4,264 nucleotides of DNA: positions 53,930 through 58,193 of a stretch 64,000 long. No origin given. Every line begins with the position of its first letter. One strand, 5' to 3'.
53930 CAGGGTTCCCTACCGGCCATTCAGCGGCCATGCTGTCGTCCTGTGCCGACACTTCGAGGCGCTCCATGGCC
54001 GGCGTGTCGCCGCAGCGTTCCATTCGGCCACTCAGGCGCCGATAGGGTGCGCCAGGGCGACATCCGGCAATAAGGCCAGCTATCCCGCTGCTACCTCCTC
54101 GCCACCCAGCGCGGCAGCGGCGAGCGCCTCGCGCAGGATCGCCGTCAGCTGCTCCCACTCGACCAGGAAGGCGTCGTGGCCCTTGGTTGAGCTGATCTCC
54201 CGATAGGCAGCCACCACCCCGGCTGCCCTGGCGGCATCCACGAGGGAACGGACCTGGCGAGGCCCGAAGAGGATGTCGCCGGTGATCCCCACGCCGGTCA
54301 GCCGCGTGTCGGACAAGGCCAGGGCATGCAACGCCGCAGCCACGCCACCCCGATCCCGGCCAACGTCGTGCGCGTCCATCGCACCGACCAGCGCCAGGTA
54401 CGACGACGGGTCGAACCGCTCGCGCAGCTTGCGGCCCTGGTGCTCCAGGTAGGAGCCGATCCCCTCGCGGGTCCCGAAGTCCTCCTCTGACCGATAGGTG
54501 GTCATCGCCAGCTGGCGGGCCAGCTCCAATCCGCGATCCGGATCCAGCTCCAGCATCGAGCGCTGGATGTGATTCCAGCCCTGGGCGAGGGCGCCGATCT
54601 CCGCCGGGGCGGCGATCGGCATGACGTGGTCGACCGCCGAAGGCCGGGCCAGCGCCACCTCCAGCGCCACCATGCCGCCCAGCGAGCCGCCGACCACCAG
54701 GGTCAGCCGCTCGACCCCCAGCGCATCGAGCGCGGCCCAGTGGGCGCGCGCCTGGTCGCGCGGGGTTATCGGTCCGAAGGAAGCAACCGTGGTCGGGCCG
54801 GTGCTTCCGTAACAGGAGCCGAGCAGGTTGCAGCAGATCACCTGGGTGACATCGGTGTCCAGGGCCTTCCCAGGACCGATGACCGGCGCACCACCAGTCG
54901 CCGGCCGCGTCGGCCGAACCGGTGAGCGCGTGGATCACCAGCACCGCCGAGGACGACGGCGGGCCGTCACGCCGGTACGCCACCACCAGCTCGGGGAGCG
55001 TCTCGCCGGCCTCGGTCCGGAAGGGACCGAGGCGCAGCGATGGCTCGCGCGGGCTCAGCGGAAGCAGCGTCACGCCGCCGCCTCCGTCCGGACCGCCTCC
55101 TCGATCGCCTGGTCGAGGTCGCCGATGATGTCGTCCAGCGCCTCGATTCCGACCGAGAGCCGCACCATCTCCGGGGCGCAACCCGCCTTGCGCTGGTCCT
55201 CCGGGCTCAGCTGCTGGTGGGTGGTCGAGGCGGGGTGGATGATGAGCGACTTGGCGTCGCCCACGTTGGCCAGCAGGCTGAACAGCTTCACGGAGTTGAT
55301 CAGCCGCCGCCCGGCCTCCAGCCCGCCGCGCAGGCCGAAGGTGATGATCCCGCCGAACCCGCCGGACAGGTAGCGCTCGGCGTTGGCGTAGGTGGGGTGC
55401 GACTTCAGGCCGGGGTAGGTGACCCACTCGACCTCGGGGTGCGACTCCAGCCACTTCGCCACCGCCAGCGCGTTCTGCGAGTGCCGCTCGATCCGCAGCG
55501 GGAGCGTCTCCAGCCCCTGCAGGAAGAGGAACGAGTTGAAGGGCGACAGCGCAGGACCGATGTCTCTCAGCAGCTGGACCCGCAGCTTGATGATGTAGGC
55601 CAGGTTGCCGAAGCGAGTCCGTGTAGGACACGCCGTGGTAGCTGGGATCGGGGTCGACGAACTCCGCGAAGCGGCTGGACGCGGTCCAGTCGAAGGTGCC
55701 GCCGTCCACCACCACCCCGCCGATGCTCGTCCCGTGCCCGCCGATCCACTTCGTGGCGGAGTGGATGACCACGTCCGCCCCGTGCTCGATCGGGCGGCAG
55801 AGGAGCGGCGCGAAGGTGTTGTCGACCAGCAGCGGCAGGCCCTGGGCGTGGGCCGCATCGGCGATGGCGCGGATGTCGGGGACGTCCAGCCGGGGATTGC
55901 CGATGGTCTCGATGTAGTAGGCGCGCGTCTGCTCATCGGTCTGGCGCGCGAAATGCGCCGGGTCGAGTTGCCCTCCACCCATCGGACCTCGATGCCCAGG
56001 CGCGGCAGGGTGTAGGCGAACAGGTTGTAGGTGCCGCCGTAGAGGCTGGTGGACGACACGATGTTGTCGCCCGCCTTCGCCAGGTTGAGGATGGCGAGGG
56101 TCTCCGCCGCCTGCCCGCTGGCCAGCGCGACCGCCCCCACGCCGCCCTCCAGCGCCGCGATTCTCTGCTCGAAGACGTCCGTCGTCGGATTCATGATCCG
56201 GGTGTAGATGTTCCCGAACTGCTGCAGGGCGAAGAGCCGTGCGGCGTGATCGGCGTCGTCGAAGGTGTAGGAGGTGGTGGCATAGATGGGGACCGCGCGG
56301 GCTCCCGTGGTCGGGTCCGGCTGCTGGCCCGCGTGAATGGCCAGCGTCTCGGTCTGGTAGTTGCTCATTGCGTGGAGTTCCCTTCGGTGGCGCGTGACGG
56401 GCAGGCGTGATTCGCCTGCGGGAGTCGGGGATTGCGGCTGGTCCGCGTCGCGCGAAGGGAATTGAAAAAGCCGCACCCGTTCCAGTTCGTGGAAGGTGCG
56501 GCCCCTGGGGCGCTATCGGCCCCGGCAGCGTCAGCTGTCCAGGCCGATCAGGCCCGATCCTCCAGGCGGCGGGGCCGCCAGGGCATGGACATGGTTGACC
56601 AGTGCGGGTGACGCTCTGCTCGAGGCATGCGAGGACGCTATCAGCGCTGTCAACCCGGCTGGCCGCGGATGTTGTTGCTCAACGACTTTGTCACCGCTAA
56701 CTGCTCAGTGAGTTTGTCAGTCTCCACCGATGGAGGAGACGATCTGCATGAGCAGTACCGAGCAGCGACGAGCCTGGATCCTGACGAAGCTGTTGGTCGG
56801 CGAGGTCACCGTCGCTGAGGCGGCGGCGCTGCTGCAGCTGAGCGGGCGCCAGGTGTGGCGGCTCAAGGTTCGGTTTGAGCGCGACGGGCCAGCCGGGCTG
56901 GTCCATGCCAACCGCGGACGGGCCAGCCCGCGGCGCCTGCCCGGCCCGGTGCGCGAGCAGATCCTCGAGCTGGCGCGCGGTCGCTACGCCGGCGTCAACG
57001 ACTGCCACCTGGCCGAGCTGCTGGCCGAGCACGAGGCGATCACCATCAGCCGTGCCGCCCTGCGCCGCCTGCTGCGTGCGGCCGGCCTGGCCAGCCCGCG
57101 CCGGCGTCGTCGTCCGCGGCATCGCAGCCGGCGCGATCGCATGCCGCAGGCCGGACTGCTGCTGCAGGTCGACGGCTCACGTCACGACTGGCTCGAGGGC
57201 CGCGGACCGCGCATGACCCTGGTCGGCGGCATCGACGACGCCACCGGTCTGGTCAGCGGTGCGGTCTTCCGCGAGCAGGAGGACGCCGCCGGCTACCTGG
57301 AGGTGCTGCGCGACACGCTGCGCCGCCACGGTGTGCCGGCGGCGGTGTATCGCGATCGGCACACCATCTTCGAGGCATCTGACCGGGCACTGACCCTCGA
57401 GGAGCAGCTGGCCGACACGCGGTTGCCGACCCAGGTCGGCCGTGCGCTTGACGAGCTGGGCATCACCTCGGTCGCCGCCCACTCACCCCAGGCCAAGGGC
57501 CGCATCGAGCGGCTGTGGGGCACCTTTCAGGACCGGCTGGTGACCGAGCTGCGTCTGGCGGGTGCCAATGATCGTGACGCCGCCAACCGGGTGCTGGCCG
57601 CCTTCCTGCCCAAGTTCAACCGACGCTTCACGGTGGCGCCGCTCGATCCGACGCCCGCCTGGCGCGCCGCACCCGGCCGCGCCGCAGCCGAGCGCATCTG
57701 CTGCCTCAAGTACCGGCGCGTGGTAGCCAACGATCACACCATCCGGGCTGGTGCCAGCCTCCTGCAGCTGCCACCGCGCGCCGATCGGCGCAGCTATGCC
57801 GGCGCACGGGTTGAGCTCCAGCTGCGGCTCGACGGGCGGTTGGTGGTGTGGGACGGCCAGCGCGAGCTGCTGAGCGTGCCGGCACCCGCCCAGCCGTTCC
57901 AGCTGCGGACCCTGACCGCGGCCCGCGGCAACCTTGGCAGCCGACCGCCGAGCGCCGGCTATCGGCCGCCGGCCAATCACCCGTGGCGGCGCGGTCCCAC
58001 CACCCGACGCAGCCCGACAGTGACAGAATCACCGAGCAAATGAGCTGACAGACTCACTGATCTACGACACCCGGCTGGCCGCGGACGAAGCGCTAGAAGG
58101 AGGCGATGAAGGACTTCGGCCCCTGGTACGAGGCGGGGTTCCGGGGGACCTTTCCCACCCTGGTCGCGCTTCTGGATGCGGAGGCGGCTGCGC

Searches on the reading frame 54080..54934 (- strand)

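Call 69: search_protein_families(library=pfam, max_evalue=0.00001, proteins=[window:54080-54934:-])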
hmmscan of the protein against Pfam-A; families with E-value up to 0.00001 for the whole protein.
window:54080-54934:- (284 aa): 1 family
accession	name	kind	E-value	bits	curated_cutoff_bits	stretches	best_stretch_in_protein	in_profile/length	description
PF00561.26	Abhydrolase_1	-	3.6e-12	46.9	25.8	1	23-134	21-123/245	alpha/beta hydrolase fold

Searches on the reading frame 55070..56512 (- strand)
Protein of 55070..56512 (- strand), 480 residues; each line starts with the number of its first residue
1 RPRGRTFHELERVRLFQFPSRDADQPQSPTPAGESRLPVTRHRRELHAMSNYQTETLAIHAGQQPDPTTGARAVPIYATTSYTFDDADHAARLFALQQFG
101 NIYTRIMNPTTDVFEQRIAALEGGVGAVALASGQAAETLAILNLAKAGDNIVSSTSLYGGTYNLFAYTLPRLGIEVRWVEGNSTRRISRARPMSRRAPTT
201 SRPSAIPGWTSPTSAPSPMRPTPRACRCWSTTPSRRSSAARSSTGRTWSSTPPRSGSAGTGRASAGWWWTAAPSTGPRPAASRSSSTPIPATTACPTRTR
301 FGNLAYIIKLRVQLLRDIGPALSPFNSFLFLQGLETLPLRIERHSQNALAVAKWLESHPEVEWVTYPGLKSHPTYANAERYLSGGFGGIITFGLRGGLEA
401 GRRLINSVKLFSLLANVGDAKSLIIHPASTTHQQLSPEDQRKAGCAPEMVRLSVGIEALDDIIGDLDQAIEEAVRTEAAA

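Call 69: search_protein_families(library=pfam, max_evalue=0.00001, proteins=[window:55070-56512:-])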
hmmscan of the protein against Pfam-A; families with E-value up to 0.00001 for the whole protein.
window:55070-56512:- (480 aa): 1 family
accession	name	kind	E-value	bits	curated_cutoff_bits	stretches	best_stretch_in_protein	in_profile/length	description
PF01053.26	Cys_Met_Meta_PP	-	1.1e-98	330.7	27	2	313-470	223-380/381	Cys/Met metabolism PLP-dependent enzyme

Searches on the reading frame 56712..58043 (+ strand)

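Call 69: search_protein_families(library=pfam, max_evalue=0.00001, proteins=[window:56712-58043:+])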
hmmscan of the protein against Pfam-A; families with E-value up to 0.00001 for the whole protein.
window:56712-58043:+ (443 aa): 2 families
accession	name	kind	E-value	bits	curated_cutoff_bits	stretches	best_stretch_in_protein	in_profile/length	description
PF13565.12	HTH_32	-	4.8e-07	30.7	33.7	1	48-121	2-73/73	Homeodomain-like domain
PF13551.12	HTH_29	-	5.4e-07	30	28.1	1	28-81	9-63/64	Winged helix-turn helix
